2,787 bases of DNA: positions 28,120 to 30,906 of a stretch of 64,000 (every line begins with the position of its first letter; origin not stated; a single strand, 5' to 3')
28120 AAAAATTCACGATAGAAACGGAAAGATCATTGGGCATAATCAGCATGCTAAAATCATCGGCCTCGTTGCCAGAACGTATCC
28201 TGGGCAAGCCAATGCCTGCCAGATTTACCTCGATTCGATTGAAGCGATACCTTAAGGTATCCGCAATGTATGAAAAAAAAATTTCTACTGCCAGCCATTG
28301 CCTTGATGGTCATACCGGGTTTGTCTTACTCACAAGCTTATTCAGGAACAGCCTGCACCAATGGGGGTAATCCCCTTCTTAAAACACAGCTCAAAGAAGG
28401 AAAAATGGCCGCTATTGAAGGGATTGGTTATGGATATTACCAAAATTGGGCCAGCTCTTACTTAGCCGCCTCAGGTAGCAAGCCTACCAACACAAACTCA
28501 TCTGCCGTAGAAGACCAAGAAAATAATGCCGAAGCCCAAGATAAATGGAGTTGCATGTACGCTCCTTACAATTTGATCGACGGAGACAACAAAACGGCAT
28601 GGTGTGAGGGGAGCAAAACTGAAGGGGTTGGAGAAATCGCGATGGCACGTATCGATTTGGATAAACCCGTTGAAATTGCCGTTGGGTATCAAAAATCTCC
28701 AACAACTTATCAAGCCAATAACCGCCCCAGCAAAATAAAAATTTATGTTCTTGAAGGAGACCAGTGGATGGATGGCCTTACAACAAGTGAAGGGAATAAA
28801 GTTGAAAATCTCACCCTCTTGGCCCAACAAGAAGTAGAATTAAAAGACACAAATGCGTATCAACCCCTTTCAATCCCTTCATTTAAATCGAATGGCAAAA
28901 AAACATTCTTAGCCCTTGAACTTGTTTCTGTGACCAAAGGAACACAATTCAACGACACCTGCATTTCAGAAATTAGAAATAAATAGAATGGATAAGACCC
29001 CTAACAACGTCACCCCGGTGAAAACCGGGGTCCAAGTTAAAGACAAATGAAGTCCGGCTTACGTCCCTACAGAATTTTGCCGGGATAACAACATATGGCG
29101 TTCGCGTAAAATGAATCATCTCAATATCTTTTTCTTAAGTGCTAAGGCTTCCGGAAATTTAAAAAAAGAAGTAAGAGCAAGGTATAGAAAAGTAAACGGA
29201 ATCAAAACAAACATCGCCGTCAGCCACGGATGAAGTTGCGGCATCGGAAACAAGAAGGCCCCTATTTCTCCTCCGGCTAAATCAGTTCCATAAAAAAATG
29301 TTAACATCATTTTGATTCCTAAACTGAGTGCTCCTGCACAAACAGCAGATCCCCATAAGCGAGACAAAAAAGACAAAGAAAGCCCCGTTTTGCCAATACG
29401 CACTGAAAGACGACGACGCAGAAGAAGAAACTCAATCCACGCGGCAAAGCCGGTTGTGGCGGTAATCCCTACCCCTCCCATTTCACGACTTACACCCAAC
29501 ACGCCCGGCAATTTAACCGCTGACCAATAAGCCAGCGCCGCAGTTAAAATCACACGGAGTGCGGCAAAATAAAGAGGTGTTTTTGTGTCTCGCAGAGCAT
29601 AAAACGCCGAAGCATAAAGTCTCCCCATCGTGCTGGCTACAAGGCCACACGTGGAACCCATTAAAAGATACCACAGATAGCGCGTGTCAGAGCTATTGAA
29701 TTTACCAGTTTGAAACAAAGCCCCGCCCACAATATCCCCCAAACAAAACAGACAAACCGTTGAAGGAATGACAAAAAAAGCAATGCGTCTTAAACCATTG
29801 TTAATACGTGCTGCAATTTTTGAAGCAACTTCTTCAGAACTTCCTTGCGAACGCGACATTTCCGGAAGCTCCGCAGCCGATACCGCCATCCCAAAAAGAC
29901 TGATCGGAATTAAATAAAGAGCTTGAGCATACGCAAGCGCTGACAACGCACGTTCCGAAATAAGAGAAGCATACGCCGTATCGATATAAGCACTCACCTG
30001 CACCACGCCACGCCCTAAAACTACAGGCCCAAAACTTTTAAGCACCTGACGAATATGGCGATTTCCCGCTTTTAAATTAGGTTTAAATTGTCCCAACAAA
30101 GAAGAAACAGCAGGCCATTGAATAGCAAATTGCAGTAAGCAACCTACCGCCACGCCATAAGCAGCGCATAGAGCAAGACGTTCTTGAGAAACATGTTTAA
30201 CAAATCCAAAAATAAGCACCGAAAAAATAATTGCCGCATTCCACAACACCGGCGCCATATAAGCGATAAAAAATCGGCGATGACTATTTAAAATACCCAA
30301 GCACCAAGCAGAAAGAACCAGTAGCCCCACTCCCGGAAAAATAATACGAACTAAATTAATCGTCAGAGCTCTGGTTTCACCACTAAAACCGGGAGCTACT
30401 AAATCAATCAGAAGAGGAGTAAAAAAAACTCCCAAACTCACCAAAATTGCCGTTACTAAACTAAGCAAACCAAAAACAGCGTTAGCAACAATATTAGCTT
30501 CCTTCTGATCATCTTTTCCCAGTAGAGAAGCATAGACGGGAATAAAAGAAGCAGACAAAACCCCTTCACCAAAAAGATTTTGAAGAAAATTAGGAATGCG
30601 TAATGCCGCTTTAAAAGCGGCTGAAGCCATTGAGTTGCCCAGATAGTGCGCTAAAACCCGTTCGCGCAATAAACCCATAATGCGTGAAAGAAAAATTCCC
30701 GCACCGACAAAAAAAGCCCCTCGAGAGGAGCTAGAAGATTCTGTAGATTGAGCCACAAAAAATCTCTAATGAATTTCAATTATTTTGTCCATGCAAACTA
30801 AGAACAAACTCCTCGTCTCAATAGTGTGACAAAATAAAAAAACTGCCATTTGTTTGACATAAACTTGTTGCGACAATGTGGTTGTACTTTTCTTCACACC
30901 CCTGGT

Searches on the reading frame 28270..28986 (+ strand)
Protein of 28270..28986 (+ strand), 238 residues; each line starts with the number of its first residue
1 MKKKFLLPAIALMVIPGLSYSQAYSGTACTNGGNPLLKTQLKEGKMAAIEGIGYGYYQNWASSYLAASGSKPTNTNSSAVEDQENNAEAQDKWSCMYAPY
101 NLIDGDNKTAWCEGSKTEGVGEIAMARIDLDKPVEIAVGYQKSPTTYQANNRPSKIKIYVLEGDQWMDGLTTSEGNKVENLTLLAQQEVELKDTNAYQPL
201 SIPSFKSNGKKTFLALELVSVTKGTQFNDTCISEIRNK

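Call 63: search_protein_families(library=pfam, proteins=[window:28270-28986:+], max_evalue=0.0001)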
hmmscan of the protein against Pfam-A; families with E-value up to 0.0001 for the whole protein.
window:28270-28986:+ (238 aa): 2 families
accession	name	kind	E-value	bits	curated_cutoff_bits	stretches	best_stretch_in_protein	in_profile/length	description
PF25302.1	NADase_transloc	-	4e-22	79.4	27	1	78-236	5-144/146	NAD glycohydrolase translocation F5/8 type C domain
PF00754.31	F5_F8_type_C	-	9.7e-07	29.4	28.2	1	90-171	9-82/127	F5/8 type C domain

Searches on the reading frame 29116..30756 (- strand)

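Call 5: search_protein_families(library=pfam, proteins=[window:29116-30756:-], max_evalue=0.01)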
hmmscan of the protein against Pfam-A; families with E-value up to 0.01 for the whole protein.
window:29116-30756:- (546 aa): 2 families
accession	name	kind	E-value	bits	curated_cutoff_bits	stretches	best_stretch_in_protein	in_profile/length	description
PF03023.19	MurJ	-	2.8e-90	303.5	27.4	1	35-489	1-442/451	Lipid II flippase MurJ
PF01554.23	MatE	-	1.1e-05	25.6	24.9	2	244-411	1-161/161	MatE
